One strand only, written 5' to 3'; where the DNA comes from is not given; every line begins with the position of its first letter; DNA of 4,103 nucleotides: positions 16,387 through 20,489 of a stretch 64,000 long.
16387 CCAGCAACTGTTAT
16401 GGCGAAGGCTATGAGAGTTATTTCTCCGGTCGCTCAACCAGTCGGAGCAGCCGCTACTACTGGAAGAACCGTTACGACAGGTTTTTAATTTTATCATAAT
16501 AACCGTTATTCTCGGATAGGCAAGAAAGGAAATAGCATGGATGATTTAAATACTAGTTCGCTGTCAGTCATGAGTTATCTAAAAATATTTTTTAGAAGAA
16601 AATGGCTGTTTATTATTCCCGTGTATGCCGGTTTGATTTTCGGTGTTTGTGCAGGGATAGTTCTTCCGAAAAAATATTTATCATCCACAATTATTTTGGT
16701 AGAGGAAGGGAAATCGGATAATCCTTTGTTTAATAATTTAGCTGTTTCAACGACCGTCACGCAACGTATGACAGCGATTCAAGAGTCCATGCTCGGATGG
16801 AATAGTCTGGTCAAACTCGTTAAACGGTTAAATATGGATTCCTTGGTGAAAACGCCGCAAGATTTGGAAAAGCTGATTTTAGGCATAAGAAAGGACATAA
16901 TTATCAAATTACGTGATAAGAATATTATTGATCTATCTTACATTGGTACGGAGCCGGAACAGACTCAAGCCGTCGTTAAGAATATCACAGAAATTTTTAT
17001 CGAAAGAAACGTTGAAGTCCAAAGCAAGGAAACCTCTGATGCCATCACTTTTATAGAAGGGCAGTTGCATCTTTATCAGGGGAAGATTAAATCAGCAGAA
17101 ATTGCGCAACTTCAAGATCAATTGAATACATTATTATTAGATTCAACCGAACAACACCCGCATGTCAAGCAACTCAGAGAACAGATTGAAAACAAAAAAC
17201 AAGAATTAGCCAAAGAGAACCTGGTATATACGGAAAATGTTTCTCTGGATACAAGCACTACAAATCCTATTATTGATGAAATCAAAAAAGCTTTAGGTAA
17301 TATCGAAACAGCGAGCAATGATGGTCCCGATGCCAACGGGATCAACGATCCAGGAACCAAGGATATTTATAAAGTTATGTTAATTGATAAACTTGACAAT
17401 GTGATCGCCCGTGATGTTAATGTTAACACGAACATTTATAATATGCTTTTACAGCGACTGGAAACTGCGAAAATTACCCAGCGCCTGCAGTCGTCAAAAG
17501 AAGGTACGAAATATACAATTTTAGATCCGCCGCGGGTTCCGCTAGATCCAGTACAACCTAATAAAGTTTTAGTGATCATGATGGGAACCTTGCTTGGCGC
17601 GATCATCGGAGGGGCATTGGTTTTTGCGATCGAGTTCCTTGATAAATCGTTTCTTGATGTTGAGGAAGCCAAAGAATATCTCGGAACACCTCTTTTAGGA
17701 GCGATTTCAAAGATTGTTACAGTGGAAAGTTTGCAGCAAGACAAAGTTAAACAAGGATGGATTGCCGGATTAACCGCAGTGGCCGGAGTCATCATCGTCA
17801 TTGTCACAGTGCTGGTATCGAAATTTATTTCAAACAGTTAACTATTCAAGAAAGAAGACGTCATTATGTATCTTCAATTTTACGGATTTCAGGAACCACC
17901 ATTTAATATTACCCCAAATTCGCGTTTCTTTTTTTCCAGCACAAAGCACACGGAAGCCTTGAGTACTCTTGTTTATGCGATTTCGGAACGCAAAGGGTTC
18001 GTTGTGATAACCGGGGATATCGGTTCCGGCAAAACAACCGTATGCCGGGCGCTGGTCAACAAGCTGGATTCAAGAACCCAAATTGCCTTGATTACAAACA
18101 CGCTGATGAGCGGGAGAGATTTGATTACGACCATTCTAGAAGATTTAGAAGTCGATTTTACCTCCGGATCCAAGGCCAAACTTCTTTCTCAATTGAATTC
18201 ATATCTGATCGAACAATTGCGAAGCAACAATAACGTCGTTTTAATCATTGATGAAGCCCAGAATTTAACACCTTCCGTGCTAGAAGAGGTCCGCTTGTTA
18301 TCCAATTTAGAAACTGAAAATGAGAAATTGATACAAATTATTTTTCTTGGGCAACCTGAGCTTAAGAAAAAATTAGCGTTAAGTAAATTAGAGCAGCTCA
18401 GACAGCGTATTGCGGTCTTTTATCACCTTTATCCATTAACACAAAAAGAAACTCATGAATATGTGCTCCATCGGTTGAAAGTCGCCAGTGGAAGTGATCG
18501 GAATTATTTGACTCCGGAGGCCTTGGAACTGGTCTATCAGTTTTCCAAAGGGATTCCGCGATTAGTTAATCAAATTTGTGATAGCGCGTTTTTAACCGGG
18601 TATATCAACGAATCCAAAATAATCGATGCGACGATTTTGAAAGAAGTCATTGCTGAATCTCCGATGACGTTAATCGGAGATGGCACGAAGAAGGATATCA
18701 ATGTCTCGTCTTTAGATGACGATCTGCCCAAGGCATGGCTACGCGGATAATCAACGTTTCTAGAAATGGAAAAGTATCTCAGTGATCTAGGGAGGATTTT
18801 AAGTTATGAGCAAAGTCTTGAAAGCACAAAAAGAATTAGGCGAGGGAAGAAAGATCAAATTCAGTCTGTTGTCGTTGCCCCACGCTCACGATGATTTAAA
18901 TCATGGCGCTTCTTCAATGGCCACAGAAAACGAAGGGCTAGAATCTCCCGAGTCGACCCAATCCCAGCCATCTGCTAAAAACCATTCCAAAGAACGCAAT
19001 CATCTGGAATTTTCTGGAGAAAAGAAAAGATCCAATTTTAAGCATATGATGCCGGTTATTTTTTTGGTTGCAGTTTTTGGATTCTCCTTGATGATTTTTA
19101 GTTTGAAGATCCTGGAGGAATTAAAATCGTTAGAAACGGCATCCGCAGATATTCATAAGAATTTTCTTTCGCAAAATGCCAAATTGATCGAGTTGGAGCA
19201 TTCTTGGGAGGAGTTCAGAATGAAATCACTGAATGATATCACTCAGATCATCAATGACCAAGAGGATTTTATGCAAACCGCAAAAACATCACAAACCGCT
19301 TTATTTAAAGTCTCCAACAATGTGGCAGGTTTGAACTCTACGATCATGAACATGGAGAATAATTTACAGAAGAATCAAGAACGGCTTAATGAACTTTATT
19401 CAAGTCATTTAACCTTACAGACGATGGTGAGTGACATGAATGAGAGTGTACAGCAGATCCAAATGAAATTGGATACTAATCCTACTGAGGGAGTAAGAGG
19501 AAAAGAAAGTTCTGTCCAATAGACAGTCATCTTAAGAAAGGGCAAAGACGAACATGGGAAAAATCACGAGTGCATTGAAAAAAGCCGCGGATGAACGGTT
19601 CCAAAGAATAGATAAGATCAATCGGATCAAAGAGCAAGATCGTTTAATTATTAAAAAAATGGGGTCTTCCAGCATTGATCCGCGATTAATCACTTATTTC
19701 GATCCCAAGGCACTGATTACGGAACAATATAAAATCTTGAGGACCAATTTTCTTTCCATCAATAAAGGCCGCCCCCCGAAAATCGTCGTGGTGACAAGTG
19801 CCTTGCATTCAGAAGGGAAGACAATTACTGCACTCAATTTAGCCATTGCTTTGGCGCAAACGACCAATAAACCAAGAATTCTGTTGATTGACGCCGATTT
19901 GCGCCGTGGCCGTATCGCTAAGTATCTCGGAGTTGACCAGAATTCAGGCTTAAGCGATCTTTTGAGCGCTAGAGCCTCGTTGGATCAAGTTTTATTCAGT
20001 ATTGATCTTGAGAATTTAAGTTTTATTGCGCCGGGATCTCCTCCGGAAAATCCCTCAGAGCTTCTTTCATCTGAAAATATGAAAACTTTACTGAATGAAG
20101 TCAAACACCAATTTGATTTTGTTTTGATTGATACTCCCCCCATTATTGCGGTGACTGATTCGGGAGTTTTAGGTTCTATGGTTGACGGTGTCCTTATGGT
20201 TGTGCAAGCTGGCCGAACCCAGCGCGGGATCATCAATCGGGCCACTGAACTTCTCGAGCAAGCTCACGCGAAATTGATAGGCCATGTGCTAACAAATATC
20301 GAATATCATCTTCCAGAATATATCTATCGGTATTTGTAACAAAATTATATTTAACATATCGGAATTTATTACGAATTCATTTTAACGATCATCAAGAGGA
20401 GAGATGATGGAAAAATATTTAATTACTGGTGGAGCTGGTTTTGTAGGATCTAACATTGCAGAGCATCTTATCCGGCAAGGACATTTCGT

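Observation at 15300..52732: Size and complexity of the exosortase-linked glycan locus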

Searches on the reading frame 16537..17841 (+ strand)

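Call 3: search_protein_families(library=ncbifam, proteins=[window:16537-17841:+], max_evalue=0.00001)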
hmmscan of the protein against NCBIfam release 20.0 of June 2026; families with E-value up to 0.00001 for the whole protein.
window:16537-17841:+ (434 aa): 6 families
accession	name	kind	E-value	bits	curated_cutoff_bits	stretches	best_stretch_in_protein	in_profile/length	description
TIGR03007.1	pepcterm_ChnLen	equivalog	1.5e-71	241.1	278.85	2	188-425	255-495/498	XrtA system polysaccharide chain length determinant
TIGR03017.1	EpsF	equivalog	3.9e-19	68.7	422.75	1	187-391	261-444/444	chain length determinant protein EpsF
NF008568.0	PRK11519.1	equivalog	3.3e-10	38.8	1068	0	126-188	225-287/720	tyrosine-protein kinase Wzc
NF007350.0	PRK09841.1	equivalog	2.7e-09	35.7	1248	1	290-387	375-467/726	tyrosine-protein kinase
TIGR01006.1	polys_exp_MPA1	subfamily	8.4e-09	35.2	296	1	325-392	156-223/226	CspC family polysaccharide chain length determinant protein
TIGR01005.1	eps_transp_fam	subfamily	1.2e-07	30.3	411.7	1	290-390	381-477/754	exopolysaccharide transport protein family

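Call 44: search_protein_families(library=pfam, proteins=[window:16537-17841:+], max_evalue=0.0001)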
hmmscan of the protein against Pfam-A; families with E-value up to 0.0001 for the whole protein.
window:16537-17841:+ (434 aa): 2 families
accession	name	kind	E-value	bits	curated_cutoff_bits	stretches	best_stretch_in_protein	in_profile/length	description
PF13807.11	GNVR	-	2.7e-13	50.1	27.7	1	291-364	10-79/82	G-rich domain on putative tyrosine kinase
PF02706.20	Wzz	-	2.4e-07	31.4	25.5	1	10-77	4-71/91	Chain length determinant protein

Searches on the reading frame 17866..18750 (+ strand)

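Call 3: search_protein_families(library=ncbifam, proteins=[window:17866-18750:+], max_evalue=0.00001)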
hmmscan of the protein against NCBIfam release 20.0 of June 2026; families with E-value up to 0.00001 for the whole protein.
window:17866-18750:+ (294 aa): 2 families
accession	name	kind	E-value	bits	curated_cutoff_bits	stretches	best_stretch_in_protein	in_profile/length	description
TIGR03015.1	pepcterm_ATPase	hypoth_equivalog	3.5e-90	302.1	324.5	1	1-264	1-265/269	XrtA/PEP-CTERM system-associated ATPase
TIGR00150.1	T6A_YjeE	equivalog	7.7e-06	25.8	60.1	1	26-87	5-66/135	tRNA (adenosine(37)-N6)-threonylcarbamoyltransferase complex ATPase subunit type 1 TsaE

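Call 44: search_protein_families(library=pfam, proteins=[window:17866-18750:+], max_evalue=0.0001)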
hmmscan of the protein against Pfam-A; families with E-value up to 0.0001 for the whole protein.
window:17866-18750:+ (294 aa): 15 families
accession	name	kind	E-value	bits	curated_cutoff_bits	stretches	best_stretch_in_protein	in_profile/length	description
PF13401.12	AAA_22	-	1.5e-29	103.4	27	1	42-170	4-130/130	AAA domain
PF13191.12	AAA_16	-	1.8e-10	42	32.6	1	27-151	7-161/167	AAA ATPase domain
PF09848.15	SLFN-g3_helicase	-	5.7e-08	32.9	24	1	45-136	3-93/354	Schlafen group 3, DNA/RNA helicase domain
PF13173.12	AAA_14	-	1.6e-07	31.9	27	1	45-196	4-128/129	AAA domain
PF01637.24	ATPase_2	-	2e-06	28.2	33.2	1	38-233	15-221/225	ATPase domain predominantly from Archaea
PF20703.3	nSTAND1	-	2.5e-06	27.8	27.1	1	18-203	12-199/379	Novel STAND NTPase 1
PF13245.12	AAA_19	-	3.8e-06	27.6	25.1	1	43-156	11-121/134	AAA domain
PF05621.17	TniB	-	5.5e-06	26.4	22.4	1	39-185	31-182/189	Bacterial TniB protein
PF20720.3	nSTAND3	-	5.7e-06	26.5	27.2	1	37-73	11-48/155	Novel STAND NTPase 3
PF13604.12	AAA_30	-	6e-06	26.6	27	1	37-154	12-118/191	AAA domain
PF00004.35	AAA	-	8.6e-06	26.7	21.2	1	47-142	2-82/131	ATPase family associated with various cellular activities (AAA)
PF13238.12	AAA_18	-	8.6e-06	26.7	29.4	1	46-129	1-78/128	AAA domain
PF02367.23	TsaE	-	3e-05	24.4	26.6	1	25-75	3-53/128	Threonylcarbamoyl adenosine biosynthesis protein TsaE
PF25199.1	nSTAND_NTPase5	-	3.4e-05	24.1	34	0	36-160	34-130/145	Novel STAND NTPase 5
PF02492.25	cobW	-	3.4e-05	23.9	20.7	1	46-81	3-38/180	CobW/HypB/UreG, nucleotide-binding domain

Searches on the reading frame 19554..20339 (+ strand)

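Call 3: search_protein_families(library=ncbifam, proteins=[window:19554-20339:+], max_evalue=0.00001)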
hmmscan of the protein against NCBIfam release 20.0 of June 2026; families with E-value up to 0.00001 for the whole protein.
window:19554-20339:+ (261 aa): 10 families
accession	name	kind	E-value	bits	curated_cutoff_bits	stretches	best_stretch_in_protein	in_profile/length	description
TIGR01007.1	eps_fam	subfamily_domain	4.6e-49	166.7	108.05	1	57-259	1-201/204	polysaccharide biosynthesis tyrosine autokinase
TIGR03018.1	pepcterm_TyrKin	hypoth_equivalog_domain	4.8e-49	166.5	230.65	1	45-239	1-201/207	XrtA-associated tyrosine autokinase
NF008568.0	PRK11519.1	equivalog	2.9e-35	121.6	1068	1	26-250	477-699/720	tyrosine-protein kinase Wzc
TIGR03029.1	EpsG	equivalog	3.3e-34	118.3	313.8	1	35-247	63-273/274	chain length determinant protein tyrosine kinase EpsG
NF007350.0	PRK09841.1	equivalog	4.3e-33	114.4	1248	1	49-249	505-703/726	tyrosine-protein kinase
TIGR01005.1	eps_transp_fam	subfamily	4.7e-31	107.7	411.7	1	50-250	521-719/754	exopolysaccharide transport protein family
TIGR01968.1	minD_bact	equivalog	1.1e-13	51.2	212.9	1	76-199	2-124/261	septum site-determining protein MinD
TIGR01969.1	minD_arch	subfamily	1.3e-10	40.8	201.75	1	77-247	2-168/251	cell division ATPase MinD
NF041546.1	ParA_partition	equivalog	6.7e-07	29.1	180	0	171-222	61-111/203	ParA family partition ATPase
NF008079.0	PRK10818.1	equivalog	1.7e-06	27.6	508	1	76-199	3-126/270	septum site-determining protein MinD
